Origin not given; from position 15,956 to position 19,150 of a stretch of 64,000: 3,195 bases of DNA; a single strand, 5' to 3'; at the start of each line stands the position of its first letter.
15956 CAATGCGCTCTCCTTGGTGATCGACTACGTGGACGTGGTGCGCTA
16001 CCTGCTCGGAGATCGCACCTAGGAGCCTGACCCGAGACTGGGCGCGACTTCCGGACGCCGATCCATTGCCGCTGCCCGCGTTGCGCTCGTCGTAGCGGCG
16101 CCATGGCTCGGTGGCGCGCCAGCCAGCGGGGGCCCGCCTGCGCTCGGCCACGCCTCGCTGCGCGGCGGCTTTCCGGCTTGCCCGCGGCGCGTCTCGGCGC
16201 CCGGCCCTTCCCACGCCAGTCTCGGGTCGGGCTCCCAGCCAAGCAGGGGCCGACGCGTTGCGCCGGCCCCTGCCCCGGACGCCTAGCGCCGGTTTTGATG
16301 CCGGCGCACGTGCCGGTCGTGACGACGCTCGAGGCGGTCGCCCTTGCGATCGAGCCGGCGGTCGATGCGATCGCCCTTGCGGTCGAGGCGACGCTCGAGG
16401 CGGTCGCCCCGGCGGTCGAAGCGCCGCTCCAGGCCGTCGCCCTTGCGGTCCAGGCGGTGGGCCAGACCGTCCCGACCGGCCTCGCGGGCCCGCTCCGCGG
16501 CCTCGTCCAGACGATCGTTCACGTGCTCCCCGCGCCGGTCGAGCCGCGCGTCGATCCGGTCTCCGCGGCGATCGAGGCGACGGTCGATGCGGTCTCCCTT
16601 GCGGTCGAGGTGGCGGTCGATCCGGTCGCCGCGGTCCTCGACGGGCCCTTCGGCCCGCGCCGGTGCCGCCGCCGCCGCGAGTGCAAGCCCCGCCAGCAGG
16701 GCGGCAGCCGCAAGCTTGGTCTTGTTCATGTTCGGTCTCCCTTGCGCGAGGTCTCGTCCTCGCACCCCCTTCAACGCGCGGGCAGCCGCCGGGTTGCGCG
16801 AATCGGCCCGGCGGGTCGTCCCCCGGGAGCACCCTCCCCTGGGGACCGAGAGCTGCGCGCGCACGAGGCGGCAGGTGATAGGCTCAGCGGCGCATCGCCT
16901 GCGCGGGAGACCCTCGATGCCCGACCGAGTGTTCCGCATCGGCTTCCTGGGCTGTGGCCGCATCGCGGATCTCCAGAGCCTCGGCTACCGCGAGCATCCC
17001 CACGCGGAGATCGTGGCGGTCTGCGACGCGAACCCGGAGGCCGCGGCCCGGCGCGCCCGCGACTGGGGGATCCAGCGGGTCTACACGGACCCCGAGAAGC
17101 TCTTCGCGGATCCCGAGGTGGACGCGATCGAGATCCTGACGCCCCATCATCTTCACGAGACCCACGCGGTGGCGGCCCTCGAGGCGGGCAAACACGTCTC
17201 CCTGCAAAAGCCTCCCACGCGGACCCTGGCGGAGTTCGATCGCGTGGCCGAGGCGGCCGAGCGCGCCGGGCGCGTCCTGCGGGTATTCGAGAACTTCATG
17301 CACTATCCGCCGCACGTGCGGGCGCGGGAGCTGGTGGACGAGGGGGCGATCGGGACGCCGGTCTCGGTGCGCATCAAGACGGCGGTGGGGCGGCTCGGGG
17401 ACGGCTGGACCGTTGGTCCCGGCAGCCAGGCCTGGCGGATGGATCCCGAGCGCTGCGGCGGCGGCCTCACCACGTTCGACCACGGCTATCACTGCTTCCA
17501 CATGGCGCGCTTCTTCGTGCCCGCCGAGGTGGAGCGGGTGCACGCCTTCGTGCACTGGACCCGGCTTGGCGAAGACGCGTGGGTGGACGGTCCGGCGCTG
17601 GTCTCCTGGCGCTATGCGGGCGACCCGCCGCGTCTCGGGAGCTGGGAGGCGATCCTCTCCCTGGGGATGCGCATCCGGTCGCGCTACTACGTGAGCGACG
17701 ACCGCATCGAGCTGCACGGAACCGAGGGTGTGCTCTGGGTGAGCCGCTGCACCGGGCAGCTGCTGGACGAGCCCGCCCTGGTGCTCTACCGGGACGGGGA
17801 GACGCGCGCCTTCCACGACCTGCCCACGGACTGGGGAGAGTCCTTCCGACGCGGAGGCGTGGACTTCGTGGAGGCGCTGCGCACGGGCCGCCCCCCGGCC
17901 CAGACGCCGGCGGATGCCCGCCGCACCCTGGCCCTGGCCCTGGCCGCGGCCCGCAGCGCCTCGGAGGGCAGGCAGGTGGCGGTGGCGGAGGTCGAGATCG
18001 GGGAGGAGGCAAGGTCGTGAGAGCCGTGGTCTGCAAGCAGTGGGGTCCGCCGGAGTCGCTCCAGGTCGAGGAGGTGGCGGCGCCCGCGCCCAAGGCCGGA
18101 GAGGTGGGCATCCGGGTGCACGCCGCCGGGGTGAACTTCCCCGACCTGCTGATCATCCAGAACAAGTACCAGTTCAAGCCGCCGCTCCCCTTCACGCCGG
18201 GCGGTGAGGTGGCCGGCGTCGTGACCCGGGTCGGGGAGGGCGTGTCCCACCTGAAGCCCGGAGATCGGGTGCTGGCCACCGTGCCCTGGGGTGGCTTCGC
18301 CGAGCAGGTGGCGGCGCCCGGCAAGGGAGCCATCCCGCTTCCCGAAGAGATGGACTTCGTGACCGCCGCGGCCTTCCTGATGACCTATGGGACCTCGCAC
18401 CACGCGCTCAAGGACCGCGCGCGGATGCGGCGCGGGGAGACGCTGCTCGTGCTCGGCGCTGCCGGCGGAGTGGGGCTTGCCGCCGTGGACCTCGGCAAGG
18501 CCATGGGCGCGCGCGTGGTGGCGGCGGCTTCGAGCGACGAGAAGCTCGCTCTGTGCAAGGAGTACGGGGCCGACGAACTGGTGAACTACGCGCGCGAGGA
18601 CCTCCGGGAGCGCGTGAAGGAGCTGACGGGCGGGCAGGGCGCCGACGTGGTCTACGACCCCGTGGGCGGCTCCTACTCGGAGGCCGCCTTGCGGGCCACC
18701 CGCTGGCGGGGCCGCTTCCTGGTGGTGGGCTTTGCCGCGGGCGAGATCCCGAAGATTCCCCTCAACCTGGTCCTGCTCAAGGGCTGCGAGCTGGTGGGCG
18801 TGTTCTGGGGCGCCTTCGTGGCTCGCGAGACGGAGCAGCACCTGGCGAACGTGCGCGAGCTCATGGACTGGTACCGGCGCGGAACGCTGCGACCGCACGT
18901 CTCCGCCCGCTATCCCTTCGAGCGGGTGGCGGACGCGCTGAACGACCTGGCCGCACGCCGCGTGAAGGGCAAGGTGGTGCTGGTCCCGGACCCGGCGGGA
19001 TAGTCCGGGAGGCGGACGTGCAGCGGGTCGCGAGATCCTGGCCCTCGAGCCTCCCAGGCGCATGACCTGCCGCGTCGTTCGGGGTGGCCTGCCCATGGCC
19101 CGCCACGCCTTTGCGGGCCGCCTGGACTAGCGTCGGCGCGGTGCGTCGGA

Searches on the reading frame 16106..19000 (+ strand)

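Call 10: search_protein_families(library=pfam, proteins=[window:16106-19000:+], max_evalue=0.01)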
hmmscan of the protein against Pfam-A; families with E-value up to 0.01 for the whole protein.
window:16106-19000:+ (965 aa): 4 families
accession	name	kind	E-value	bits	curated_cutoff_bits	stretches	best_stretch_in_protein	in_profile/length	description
PF00107.32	ADH_zinc_N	-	1.3e-32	112.9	31.8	1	788-911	1-122/129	Zinc-binding dehydrogenase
PF13602.12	ADH_zinc_N_2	-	3.5e-22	80.2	27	1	821-959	2-134/134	Zinc-binding dehydrogenase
PF08240.17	ADH_N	-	5.9e-17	62.3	23.5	1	664-747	2-104/104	Alcohol dehydrogenase GroES-like domain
PF00106.31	adh_short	-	0.0073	16.2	26.6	0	779-829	2-54/195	short chain dehydrogenase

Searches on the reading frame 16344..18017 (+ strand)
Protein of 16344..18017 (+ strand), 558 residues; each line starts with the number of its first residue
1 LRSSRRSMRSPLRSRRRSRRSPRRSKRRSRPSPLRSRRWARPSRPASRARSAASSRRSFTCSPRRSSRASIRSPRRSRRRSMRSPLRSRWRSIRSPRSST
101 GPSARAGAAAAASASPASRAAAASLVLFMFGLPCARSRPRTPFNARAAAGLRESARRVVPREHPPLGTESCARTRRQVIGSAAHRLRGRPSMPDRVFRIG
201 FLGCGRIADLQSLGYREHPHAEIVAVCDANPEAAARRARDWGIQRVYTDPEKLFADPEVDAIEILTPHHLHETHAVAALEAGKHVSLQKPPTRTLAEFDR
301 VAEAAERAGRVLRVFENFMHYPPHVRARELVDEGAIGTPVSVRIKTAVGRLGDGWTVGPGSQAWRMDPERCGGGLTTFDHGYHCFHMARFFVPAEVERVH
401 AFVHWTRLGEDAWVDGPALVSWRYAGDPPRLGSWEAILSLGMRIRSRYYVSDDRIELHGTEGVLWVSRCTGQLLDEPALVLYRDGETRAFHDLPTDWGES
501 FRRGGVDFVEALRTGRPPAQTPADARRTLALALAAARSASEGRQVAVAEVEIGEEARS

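Call 10: search_protein_families(library=pfam, proteins=[window:16344-18017:+], max_evalue=0.01)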
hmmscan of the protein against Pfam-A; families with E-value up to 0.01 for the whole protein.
window:16344-18017:+ (558 aa): 4 families
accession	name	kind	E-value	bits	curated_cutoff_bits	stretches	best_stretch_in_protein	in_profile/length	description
PF01408.29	GFO_IDH_MocA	-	2.5e-25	89.9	24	1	197-314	1-118/120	Oxidoreductase family, NAD-binding Rossmann fold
PF22725.1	GFO_IDH_MocA_C3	-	2.2e-18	66.9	27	1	325-464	2-123/124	GFO/IDH/MocA C-terminal domain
PF02894.22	GFO_IDH_MocA_C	-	4e-11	43.6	22.9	1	328-547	1-218/218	Oxidoreductase family, C-terminal alpha/beta domain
PF03447.22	NAD_binding_3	-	7.4e-05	23.9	24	1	203-310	1-111/116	Homoserine dehydrogenase, NAD binding domain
